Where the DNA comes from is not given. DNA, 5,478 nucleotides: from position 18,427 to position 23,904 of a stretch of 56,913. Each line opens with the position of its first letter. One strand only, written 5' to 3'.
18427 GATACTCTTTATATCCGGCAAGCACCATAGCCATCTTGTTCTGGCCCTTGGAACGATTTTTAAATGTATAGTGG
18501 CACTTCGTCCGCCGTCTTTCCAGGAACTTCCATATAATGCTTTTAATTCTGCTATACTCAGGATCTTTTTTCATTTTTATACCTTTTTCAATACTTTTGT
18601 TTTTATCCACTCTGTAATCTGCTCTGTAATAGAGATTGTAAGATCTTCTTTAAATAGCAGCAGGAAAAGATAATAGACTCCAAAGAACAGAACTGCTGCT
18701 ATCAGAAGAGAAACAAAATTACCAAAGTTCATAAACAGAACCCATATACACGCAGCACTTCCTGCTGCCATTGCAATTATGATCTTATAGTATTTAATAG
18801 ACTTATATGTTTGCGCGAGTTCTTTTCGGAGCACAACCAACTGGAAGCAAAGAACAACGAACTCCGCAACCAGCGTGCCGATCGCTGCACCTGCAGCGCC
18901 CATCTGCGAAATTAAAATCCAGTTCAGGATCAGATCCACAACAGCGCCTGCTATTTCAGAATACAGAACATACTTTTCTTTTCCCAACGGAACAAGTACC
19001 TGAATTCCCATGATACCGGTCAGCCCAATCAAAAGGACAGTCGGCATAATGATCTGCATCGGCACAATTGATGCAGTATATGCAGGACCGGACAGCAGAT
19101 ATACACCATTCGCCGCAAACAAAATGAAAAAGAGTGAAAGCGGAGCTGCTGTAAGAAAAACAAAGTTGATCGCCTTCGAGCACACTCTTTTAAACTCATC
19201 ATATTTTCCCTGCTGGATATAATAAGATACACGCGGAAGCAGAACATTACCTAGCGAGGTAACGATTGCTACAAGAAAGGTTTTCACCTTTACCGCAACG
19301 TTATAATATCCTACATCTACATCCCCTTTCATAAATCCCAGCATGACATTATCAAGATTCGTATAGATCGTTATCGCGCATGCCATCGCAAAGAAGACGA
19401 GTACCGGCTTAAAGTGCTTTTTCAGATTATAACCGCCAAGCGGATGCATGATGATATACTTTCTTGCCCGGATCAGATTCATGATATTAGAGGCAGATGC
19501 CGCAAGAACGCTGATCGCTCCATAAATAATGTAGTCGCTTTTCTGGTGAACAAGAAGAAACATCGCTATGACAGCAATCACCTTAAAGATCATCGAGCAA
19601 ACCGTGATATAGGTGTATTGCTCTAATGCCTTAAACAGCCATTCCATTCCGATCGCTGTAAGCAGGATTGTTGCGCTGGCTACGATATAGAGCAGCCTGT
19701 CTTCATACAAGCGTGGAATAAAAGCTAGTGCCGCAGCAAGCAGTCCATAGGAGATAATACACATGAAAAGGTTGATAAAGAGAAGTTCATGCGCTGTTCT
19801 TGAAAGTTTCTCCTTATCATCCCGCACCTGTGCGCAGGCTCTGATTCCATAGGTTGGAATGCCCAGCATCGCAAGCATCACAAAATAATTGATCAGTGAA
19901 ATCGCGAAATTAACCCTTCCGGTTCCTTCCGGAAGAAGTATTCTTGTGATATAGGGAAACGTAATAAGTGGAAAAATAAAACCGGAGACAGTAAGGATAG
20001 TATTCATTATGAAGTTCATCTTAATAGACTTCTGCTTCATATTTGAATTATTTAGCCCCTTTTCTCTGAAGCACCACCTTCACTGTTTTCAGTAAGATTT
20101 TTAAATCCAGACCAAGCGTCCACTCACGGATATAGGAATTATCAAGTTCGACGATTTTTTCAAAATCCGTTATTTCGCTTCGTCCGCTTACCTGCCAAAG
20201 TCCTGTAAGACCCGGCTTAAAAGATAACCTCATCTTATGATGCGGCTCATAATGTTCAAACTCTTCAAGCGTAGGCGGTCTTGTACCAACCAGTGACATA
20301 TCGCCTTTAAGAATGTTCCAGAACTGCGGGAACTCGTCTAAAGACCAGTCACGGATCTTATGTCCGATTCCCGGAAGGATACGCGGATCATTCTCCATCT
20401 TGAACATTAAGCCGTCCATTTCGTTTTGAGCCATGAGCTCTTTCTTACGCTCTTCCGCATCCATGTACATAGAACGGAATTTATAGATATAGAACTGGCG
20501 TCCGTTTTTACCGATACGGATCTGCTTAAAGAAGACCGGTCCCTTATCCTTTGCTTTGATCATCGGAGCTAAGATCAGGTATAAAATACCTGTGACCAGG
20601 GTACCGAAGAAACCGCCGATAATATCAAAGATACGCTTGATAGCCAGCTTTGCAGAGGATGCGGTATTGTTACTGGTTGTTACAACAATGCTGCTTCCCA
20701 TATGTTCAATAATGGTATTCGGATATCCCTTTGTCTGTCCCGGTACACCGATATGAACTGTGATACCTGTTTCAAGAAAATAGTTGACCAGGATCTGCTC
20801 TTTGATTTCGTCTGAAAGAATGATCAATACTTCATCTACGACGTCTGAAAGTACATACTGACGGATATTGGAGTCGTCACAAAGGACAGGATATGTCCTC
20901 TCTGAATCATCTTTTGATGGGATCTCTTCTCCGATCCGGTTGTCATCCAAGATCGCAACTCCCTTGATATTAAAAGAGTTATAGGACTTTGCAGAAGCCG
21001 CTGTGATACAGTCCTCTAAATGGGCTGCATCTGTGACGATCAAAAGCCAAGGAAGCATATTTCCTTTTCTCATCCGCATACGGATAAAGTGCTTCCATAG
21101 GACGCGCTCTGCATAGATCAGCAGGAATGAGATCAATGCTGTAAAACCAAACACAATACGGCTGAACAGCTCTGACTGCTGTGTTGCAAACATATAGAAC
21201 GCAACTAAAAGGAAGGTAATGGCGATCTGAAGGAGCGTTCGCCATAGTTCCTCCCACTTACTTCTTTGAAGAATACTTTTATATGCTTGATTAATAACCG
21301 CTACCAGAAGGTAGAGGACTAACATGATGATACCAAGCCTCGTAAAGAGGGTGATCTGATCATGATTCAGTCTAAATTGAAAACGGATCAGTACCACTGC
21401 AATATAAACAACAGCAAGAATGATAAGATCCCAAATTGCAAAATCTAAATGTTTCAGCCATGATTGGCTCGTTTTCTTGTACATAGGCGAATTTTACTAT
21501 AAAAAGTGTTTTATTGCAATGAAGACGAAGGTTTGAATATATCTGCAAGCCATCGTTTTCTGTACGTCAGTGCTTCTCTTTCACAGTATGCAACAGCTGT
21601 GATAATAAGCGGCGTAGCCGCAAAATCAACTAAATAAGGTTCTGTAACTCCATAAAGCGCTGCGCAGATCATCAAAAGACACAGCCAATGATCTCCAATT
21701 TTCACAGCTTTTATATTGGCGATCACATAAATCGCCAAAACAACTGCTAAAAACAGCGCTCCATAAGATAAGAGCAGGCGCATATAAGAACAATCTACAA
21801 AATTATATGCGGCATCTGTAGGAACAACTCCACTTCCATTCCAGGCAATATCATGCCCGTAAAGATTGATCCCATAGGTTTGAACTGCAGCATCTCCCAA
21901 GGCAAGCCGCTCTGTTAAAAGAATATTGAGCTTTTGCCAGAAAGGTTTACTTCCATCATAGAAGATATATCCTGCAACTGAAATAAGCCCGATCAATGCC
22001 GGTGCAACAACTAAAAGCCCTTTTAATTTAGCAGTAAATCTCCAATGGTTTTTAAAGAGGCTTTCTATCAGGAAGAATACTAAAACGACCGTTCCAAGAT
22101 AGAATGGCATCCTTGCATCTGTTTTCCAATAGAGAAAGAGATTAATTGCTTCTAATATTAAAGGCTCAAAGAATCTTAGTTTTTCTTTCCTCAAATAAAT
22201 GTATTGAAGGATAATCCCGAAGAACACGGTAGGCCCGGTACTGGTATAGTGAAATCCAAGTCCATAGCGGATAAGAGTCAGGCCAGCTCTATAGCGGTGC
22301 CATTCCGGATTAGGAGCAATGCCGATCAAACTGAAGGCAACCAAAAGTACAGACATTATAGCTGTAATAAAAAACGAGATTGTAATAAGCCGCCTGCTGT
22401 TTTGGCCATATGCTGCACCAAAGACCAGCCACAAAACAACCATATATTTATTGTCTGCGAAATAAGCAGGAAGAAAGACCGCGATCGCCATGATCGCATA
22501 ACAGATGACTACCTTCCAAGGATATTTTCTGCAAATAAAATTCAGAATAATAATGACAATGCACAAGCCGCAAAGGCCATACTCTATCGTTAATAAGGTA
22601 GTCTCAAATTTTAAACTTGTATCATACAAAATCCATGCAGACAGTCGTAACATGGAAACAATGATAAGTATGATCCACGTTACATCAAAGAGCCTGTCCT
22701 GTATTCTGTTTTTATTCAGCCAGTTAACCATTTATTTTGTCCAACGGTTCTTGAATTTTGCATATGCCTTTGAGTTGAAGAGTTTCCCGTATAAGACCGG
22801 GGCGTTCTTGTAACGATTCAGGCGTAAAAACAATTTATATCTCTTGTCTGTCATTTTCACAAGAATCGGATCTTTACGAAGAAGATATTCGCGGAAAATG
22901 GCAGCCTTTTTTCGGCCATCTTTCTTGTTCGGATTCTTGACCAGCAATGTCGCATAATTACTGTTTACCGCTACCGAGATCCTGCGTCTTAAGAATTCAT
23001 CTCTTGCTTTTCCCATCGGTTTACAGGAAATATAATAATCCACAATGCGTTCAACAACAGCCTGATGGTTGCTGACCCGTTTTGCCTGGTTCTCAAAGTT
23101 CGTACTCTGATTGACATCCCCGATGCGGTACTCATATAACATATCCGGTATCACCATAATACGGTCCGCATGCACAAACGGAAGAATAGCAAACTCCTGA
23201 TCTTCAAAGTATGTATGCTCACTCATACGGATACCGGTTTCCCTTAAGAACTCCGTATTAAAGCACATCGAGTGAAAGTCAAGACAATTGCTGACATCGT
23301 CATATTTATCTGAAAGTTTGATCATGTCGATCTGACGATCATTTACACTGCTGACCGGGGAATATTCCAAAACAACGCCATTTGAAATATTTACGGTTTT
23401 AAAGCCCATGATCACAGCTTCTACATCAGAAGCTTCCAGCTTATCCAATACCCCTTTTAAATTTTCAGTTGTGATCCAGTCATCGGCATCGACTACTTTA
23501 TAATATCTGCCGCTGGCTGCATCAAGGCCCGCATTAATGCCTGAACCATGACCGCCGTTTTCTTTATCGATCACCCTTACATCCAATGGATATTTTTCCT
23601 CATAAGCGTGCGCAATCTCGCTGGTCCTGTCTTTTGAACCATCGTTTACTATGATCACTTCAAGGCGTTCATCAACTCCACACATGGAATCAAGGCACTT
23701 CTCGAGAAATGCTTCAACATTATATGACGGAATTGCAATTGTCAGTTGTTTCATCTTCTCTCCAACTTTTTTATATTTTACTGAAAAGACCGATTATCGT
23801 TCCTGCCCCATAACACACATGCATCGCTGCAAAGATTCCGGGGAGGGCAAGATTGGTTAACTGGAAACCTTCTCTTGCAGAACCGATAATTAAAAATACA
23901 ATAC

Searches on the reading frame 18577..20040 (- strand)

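Call 9: search_protein_families(library=pfam, proteins=[window:18577-20040:-], max_evalue=0.00001)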
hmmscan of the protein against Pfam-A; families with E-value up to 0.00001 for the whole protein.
window:18577-20040:- (487 aa): 4 families
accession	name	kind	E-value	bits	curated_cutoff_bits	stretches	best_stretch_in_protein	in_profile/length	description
PF01943.22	Polysacc_synt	-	1.7e-29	103.6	28.2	1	9-272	4-271/274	Polysaccharide biosynthesis protein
PF13440.11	Polysacc_synt_3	-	6.6e-12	45.7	23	1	32-324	3-291/293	Polysaccharide biosynthesis protein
PF01554.23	MatE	-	1.2e-09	38.5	24.9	1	219-375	5-161/161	MatE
PF03023.19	MurJ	-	4.7e-08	32.5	27.4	1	86-443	75-441/451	Lipid II flippase MurJ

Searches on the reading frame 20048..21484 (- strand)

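Call 9: search_protein_families(library=pfam, proteins=[window:20048-21484:-], max_evalue=0.00001)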
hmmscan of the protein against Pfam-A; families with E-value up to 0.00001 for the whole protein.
window:20048-21484:- (478 aa): 2 families
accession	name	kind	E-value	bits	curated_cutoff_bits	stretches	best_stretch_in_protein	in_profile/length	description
PF02397.22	Bac_transf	-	1e-62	211.3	27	1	283-473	1-179/179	Bacterial sugar transferase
PF13727.12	CoA_binding_3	-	7e-12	46.1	25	1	66-231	4-157/175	CoA-binding domain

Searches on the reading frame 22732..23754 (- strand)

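Call 9: search_protein_families(library=pfam, proteins=[window:22732-23754:-], max_evalue=0.00001)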
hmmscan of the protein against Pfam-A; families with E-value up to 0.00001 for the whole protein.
window:22732-23754:- (340 aa): 3 families
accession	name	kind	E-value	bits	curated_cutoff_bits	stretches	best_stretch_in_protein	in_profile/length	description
PF00535.33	Glycos_transf_2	-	3e-29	102.6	23.3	1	5-127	1-124/168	Glycosyl transferase family 2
PF13641.12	Glyco_tranf_2_3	-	4.6e-10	40.3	27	1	4-174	3-175/230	Glycosyltransferase like family 2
PF10111.15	Glyco_tranf_2_2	-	3.7e-06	27.1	27.3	1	18-105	17-105/276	Glycosyltransferase like family 2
